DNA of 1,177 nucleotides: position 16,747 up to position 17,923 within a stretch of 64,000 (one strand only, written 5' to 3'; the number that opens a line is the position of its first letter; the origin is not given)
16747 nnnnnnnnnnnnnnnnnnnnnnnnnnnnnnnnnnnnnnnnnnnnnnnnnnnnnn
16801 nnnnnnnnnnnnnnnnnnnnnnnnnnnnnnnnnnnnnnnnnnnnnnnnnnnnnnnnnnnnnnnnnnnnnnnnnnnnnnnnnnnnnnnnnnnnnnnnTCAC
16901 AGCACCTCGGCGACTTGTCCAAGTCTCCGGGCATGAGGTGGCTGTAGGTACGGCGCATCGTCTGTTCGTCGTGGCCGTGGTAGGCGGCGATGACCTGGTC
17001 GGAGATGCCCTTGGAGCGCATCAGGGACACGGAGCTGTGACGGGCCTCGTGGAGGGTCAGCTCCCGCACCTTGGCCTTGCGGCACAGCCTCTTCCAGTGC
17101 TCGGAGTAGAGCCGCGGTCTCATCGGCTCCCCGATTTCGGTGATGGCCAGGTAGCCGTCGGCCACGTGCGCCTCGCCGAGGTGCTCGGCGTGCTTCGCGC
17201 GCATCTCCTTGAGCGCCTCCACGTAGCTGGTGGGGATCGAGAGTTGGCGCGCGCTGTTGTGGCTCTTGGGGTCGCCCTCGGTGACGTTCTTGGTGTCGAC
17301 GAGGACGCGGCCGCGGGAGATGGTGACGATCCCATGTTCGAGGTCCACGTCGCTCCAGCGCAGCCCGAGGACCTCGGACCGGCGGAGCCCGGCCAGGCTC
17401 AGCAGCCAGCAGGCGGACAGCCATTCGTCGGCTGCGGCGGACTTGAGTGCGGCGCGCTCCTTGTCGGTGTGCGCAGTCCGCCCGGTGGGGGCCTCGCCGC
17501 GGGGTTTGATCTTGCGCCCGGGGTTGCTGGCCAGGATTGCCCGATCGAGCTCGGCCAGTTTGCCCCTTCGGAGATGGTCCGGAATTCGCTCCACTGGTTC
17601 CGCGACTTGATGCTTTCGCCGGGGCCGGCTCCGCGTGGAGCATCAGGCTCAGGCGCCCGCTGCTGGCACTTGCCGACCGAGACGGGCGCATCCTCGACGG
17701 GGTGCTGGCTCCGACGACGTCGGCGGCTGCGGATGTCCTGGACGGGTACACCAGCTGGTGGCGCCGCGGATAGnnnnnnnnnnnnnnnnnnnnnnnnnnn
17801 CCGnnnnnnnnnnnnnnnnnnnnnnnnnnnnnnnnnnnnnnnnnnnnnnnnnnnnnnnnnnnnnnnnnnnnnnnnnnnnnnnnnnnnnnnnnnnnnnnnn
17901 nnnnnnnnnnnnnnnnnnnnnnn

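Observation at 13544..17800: att-like tRNA 3' remnant, direct and palindromic repeats, TcmP/Gp37-Gp68 pair and a truncated integrase: footprint of a decayed integrative element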

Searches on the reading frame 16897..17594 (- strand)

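Call 9: search_protein_families(library=pfam, proteins=[window:16897-17594:-], max_evalue=0.01)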
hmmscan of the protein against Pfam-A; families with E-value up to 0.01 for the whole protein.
window:16897-17594:- (232 aa): 1 family
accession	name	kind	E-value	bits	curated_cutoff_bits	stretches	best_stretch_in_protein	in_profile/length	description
PF00589.27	Phage_integrase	-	5.1e-19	69.1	27.1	1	62-220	28-168/172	Phage integrase family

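Call 38: find_homologous_proteins(query=window:16897-17594:-, max_evalue=1e-10)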
Query window:16897-17594:- (232 aa): 431 proteins with E <= 1e-10 among 1350 candidates; the best 120 are listed.
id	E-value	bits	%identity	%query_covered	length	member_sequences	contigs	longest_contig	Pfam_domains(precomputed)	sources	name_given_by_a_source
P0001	7.5e-150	515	100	100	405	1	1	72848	PF00589.28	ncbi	-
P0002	3.5e-129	447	95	93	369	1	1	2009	PF22022.3,PF00589.28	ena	-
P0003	6.1e-113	394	83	93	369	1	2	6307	PF22022.3,PF00589.28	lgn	-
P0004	2.7e-94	333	69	94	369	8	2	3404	PF00589.28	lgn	-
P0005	1.8e-91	324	67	91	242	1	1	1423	PF00589.28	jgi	jgi:integrase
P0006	1.8e-89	317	68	94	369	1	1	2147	PF22022.3,PF00589.28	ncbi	ncbi:MAG: site-specific integrase [Candidatus Nanopelagicales bacterium]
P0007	8.9e-88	312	65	94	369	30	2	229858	PF00589.28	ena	-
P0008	3.6e-56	208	51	83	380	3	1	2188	PF22022.3,PF00589.28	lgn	-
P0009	5.1e-56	208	47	92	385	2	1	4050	PF00589.28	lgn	-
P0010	5.7e-55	205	48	91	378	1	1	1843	PF22022.3,PF00589.28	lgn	-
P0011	9.9e-55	204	48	88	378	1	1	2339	PF00589.28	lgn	-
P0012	1.3e-54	203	47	92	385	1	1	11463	PF00589.28,PF02899.24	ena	-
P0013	1.1e-53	200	47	88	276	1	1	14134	PF00589.28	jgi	jgi:integrase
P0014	1.4e-53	200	49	88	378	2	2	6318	PF22022.3,PF00589.28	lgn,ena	-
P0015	2.2e-53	199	47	88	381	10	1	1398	PF22022.3,PF00589.28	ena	-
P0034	3.2e-50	189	46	87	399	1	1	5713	PF14659.13,PF14657.13,PF22022.3,PF00589.28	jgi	jgi:integrase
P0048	1.2e-48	184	45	86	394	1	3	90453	PF14659.13,PF14657.13,PF22022.3,PF00589.28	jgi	jgi:integrase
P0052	2.9e-48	183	45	88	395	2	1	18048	PF14659.13,PF14657.13,PF22022.3,PF00589.28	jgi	jgi:integrase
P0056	1.4e-47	180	46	88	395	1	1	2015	PF14659.13,PF14657.13,PF22022.3,PF00589.28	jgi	jgi:integrase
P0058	4.4e-47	179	43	89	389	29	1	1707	PF14657.13,PF22022.3,PF00589.28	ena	-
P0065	5.6e-46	175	45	87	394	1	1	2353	PF14657.13,PF22022.3,PF00589.28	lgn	-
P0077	3.4e-44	169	44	88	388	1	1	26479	PF14657.13,PF22022.3,PF00589.28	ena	-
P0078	2.7e-43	166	42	88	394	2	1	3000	PF14657.13,PF22022.3,PF00589.28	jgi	jgi:integrase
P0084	3.3e-42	163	42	88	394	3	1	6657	PF14657.13,PF22022.3,PF00589.28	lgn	-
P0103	6.2e-38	149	43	88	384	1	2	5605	PF14657.13,PF00589.28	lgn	-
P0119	1.3e-35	141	43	85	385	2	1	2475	PF14657.13,PF00589.28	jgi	jgi:integrase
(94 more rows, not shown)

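Call 39: find_encoding_contigs(protein=P0001, flank=10000, max_places=3)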
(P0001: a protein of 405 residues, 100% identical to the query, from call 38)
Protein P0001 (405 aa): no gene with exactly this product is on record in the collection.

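Call 40: list_cluster_members(proteins=[P0001, P0002, P0003, P0006, P0007])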
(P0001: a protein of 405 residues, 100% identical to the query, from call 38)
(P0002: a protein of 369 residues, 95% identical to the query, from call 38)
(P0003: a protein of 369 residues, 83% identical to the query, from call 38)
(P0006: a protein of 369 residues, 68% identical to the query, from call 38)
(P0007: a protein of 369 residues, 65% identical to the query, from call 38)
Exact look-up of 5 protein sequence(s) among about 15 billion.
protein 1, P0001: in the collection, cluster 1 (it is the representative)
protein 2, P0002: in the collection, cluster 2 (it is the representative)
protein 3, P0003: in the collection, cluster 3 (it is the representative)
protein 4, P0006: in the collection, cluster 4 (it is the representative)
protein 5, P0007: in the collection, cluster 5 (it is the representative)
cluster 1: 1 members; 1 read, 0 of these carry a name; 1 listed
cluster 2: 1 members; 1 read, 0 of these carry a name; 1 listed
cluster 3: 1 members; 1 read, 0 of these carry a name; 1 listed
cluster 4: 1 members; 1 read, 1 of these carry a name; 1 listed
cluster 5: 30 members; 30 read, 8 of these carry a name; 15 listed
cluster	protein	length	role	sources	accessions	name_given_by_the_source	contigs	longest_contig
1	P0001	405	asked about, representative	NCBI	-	-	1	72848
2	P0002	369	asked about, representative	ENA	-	-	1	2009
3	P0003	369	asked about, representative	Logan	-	-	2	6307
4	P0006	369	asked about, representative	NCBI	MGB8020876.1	MAG: site-specific integrase [Candidatus Nanopelagicales bacterium]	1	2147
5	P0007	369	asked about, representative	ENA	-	-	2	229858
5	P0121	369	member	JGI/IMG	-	integrase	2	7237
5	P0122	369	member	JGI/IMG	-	integrase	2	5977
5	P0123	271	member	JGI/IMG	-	integrase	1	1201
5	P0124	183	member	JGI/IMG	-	integrase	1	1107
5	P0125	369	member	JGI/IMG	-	integrase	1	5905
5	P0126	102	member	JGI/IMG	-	integrase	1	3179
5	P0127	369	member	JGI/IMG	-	integrase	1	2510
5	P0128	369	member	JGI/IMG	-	integrase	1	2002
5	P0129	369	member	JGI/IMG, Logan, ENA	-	-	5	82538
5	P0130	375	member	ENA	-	-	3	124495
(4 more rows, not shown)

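Call 42: find_encoding_contigs(protein=P0003, flank=10000, max_places=4)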
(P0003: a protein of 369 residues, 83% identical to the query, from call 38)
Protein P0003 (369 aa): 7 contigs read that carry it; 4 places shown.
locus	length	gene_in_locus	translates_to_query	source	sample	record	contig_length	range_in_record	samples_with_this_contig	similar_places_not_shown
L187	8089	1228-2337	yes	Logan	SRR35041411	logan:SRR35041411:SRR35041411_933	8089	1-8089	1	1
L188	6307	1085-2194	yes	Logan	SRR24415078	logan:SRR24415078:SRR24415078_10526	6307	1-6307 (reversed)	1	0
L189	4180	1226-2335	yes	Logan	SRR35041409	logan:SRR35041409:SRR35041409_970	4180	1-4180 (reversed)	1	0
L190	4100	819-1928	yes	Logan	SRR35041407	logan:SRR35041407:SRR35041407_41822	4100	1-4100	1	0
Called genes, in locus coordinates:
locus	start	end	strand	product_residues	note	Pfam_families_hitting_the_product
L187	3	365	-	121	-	?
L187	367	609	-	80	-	PF12728:HTH_17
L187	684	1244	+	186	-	PF13560:HTH_31 (weak)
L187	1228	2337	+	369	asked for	PF22022:Phage_int_M, PF00589:Phage_integrase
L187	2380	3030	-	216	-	-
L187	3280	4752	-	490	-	PF00899:ThiF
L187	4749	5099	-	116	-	-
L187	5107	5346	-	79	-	-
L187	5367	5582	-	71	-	-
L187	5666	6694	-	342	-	-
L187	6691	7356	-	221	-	-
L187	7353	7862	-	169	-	PF04542:Sigma70_r2 (weak), PF04545:Sigma70_r4 (faint)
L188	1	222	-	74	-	?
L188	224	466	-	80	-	PF12728:HTH_17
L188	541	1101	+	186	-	PF13560:HTH_31 (weak)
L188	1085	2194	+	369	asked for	PF22022:Phage_int_M, PF00589:Phage_integrase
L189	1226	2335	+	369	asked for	PF22022:Phage_int_M, PF00589:Phage_integrase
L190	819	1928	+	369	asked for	PF22022:Phage_int_M, PF00589:Phage_integrase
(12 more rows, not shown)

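Call 43: find_encoding_contigs(protein=P0007, flank=10000, max_places=4)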
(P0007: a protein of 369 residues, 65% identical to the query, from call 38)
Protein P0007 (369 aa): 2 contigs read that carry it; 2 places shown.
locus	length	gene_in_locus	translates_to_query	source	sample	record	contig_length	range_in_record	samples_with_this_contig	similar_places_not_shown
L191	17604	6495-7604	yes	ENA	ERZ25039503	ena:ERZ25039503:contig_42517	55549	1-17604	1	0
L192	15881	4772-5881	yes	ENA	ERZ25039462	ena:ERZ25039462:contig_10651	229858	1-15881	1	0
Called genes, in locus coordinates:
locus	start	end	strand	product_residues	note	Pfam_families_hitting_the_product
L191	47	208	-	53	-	-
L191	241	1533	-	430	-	PF02661:Fic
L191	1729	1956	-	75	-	-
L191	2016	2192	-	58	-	-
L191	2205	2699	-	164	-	-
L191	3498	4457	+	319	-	-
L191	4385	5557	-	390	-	PF12307:DUF3631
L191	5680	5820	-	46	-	PF12728:HTH_17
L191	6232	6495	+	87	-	-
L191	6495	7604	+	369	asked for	PF00589:Phage_integrase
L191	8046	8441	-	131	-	PF13396:PLDc_N (weak), PF09851:SHOCT (weak)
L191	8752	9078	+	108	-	-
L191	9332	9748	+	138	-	-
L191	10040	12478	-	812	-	PF03706:LPG_synthase_TM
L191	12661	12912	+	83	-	-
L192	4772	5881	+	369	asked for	PF00589:Phage_integrase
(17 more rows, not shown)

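Call 44: find_encoding_contigs(protein=P0002, flank=10000, max_places=4)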
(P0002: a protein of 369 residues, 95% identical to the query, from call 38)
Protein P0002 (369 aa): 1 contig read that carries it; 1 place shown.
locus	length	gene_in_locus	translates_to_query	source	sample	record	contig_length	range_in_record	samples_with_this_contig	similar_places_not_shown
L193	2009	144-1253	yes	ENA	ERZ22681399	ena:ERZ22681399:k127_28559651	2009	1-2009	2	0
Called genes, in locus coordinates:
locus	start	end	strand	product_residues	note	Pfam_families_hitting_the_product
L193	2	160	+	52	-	?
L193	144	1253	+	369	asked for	PF22022:Phage_int_M (weak), PF00589:Phage_integrase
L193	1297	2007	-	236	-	?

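Call 54: find_encoding_contigs(protein=P0129, flank=10000, max_places=6)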
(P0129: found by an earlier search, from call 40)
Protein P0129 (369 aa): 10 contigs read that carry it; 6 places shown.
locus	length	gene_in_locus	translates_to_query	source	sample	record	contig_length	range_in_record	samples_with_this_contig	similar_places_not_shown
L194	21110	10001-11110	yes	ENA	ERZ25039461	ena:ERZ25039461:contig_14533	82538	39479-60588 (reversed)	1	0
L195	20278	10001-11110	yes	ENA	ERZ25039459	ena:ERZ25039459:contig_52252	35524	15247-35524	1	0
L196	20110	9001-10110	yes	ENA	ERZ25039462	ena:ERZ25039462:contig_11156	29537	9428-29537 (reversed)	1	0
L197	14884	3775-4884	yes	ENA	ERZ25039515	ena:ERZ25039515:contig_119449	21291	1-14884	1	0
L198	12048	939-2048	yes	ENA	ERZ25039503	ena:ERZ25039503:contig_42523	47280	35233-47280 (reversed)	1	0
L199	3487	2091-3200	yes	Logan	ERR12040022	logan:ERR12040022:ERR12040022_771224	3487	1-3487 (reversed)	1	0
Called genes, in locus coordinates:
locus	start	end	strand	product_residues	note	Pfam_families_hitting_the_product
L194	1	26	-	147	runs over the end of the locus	-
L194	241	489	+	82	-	PF01402:RHH_1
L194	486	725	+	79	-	-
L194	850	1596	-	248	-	-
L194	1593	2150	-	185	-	PF04542:Sigma70_r2, PF08281:Sigma70_r4_2, PF04545:Sigma70_r4 (weak)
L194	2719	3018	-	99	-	-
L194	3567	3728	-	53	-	-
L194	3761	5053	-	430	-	PF02661:Fic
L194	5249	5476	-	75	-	-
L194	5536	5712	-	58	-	-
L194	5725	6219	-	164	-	-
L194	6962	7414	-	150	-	PF21983:NikA-like (weak), PF05713:MobC (weak)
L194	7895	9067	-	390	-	PF12307:DUF3631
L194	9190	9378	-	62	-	PF12728:HTH_17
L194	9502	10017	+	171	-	PF13560:HTH_31 (weak), PF01381:HTH_3 (weak)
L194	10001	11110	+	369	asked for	PF00589:Phage_integrase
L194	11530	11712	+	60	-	-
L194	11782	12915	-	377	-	PF16983:MFS_MOT1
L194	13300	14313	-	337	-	PF04055:Radical_SAM, PF06463:Mob_synth_C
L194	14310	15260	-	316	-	PF00994:MoCF_biosynth, PF02391:MoaE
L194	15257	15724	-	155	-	PF01967:MoaC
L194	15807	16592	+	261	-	PF12804:NTP_transf_3, PF20058:DUF6457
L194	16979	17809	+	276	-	PF03453:MoeA_N (weak), PF00994:MoCF_biosynth, PF03454:MoeA_C (weak)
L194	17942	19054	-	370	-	PF07690:MFS_1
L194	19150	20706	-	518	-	PF07690:MFS_1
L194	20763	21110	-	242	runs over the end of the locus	-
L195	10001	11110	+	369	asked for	PF00589:Phage_integrase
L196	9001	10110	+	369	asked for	PF00589:Phage_integrase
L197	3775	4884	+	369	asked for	PF00589:Phage_integrase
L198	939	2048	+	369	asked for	PF00589:Phage_integrase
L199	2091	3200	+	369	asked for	PF00589:Phage_integrase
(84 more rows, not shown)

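Call 65: search_protein_families(library=phrogs, proteins=[P0002], max_evalue=0.00001)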
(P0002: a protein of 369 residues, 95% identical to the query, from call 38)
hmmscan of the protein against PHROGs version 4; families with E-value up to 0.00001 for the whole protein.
P0002 (369 aa): 4 families
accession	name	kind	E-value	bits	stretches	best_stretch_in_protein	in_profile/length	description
phrog_1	-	integration and excision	9.3e-56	191.3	1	12-365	111-443/611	integrase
phrog_216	-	integration and excision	1.2e-17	64.9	1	143-366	20-233/301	integrase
phrog_7685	-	integration and excision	4.7e-09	37.1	1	243-367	119-233/240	integrase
phrog_7244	-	integration and excision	1.1e-06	29.1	1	71-220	72-223/263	integrase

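Call 78: search_protein_families(library=pfam, proteins=[P0002, P0003, P0007], max_evalue=0.01)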
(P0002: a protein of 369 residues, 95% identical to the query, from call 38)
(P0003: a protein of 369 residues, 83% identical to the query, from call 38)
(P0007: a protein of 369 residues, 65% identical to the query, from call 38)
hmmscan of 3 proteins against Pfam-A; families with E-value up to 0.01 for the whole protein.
P0002 (369 aa): 5 families
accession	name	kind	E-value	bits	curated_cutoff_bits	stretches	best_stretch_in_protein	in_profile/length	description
PF00589.27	Phage_integrase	-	4.9e-18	65.9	27.1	1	199-357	28-168/172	Phage integrase family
PF22022.2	Phage_int_M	-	1.5e-06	28.8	27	1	74-166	1-93/96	Phage integrase central domain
PF14659.12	Phage_int_SAM_3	-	0.0002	22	22.6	1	73-125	1-54/58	Phage integrase, N-terminal SAM-like domain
PF13102.12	Phage_int_SAM_5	-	0.0024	18.6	22.3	1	74-162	2-92/98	Phage integrase SAM-like domain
PF02899.23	Phage_int_SAM_1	-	0.0047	17.6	22.3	0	88-153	13-80/83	Phage integrase, N-terminal SAM-like domain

P0003 (369 aa): 7 families
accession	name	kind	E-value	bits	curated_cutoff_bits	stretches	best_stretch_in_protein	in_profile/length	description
PF00589.27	Phage_integrase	-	1.2e-18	68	27.1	1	200-357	29-168/172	Phage integrase family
PF22022.2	Phage_int_M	-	4.2e-08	33.8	27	1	74-167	1-94/96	Phage integrase central domain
PF02899.23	Phage_int_SAM_1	-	3.2e-05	24.6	22.3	1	88-153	13-80/83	Phage integrase, N-terminal SAM-like domain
PF13102.12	Phage_int_SAM_5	-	0.00014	22.6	22.3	1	77-165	5-97/98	Phage integrase SAM-like domain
PF14657.12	Arm-DNA-bind_4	-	0.0004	20.4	22.3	1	24-60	1-41/47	Arm DNA-binding domain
PF14659.12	Phage_int_SAM_3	-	0.0015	19.2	22.6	1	73-124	1-53/58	Phage integrase, N-terminal SAM-like domain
PF24624.1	Int_N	-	0.009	17.1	27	0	95-168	24-98/100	Phage integrase, N-terminal domain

P0007 (369 aa): 2 families
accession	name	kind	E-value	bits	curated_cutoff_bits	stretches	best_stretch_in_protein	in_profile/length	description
PF00589.27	Phage_integrase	-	3.9e-18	66.2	27.1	1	199-359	28-170/172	Phage integrase family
PF22022.2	Phage_int_M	-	0.00024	21.7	27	1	74-167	1-94/96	Phage integrase central domain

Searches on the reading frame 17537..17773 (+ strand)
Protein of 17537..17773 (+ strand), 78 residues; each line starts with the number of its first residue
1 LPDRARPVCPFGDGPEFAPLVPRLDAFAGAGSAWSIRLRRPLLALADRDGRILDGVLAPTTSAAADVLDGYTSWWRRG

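Call 73: search_protein_families(library=pfam, proteins=[window:17537-17773:+], max_evalue=0.001)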
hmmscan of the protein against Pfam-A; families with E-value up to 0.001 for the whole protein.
window:17537-17773:+ (78 aa): 0 families
